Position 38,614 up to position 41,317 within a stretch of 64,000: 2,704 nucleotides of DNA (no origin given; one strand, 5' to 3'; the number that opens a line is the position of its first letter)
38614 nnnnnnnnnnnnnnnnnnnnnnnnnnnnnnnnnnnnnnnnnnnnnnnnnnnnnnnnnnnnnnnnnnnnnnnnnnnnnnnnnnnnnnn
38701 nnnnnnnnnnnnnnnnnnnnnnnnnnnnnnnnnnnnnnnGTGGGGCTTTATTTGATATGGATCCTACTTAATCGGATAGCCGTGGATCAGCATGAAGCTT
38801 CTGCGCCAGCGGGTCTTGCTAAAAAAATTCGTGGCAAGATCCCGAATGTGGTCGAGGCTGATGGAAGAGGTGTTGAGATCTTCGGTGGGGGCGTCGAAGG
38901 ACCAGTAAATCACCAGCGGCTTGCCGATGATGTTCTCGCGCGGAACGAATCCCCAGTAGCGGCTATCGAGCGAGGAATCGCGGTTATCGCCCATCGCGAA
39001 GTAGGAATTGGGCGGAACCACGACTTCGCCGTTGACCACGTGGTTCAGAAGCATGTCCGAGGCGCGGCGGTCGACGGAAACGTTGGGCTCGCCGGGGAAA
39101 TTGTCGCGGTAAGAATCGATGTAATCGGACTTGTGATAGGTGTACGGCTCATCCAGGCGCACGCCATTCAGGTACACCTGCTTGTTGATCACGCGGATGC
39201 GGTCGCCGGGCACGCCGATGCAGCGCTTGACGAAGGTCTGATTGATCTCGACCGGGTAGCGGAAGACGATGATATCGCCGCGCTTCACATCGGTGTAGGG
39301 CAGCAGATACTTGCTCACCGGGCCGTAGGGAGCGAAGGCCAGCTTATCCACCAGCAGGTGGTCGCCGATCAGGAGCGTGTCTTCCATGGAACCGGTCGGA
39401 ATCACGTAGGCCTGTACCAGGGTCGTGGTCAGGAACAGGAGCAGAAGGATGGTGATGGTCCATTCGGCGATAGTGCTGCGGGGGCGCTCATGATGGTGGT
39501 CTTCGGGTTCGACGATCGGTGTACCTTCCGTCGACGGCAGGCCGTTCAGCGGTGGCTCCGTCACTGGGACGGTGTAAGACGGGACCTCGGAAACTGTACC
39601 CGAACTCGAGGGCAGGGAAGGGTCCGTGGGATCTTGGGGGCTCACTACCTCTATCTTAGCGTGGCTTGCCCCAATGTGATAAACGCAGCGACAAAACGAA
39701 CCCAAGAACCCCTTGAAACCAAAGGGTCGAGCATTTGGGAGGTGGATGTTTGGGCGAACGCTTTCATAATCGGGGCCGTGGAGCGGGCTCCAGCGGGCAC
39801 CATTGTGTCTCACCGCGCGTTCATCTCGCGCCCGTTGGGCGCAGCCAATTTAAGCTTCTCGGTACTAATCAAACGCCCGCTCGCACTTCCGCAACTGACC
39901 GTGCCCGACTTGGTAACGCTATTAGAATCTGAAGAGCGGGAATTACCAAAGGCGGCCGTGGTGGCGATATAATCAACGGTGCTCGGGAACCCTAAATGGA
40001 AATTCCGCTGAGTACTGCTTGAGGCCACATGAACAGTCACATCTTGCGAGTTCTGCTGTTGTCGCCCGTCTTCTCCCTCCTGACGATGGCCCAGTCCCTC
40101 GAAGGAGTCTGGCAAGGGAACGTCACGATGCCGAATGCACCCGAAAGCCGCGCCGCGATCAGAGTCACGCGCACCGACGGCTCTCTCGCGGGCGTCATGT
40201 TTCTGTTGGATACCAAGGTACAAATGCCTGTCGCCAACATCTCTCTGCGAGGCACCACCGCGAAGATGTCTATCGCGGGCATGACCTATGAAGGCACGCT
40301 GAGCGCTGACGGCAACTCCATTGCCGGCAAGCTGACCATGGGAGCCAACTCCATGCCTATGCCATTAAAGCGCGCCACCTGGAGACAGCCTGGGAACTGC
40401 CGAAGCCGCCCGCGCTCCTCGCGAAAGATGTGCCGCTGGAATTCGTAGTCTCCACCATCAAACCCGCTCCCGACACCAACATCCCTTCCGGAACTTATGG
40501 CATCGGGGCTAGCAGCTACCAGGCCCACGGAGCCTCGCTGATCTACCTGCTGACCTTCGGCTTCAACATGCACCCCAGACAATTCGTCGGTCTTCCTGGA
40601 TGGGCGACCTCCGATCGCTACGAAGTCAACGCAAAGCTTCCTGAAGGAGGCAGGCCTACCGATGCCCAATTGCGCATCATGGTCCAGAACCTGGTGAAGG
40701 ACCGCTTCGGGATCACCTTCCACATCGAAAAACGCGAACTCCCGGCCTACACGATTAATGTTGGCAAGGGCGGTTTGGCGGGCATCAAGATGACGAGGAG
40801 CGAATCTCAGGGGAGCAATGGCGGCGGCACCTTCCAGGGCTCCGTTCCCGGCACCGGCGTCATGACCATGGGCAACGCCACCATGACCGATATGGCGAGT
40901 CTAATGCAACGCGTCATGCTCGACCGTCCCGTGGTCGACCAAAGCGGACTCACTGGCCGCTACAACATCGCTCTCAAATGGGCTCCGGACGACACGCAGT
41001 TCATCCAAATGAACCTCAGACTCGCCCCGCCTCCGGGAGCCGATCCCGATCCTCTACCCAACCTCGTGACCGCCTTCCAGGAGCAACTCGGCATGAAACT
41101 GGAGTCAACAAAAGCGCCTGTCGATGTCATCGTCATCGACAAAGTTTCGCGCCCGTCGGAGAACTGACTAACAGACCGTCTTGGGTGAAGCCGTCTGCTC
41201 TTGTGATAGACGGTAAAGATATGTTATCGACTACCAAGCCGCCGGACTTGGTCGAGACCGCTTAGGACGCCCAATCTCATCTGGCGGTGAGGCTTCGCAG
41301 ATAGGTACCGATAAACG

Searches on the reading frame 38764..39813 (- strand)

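Call 9: search_protein_families(library=pfam, proteins=[window:38764-39813:-])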
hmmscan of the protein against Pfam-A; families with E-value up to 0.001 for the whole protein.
window:38764-39813:- (349 aa): 1 family
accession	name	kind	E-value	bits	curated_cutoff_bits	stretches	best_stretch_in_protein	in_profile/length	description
PF10502.14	Peptidase_S26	-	2.1e-48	164.9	22.9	1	115-304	5-168/168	Signal peptidase, peptidase S26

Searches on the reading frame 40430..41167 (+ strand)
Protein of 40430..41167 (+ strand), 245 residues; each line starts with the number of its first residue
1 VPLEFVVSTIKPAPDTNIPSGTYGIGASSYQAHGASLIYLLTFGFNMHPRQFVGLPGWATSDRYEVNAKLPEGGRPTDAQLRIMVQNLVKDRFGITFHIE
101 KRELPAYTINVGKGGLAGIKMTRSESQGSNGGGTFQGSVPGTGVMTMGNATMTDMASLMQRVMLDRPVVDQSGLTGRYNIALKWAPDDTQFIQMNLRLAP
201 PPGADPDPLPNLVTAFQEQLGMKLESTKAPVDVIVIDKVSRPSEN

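Call 9: search_protein_families(library=pfam, proteins=[window:40430-41167:+])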
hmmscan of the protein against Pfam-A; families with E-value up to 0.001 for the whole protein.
window:40430-41167:+ (245 aa): 1 family
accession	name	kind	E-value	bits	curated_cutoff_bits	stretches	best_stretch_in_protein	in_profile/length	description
PF12543.13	DUF3738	-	2.8e-54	184.5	22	1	40-239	3-190/190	Protein of unknown function (DUF3738)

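Call 54: search_protein_families(library=ncbifam, proteins=[window:40430-41167:+])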
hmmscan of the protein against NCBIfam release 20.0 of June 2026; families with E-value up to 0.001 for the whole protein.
window:40430-41167:+ (245 aa): 1 family
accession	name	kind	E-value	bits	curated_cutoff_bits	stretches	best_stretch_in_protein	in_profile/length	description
TIGR03435.1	Soli_TIGR03435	paralog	4.5e-54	183.7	40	1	4-245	2-241/241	TIGR03435 family protein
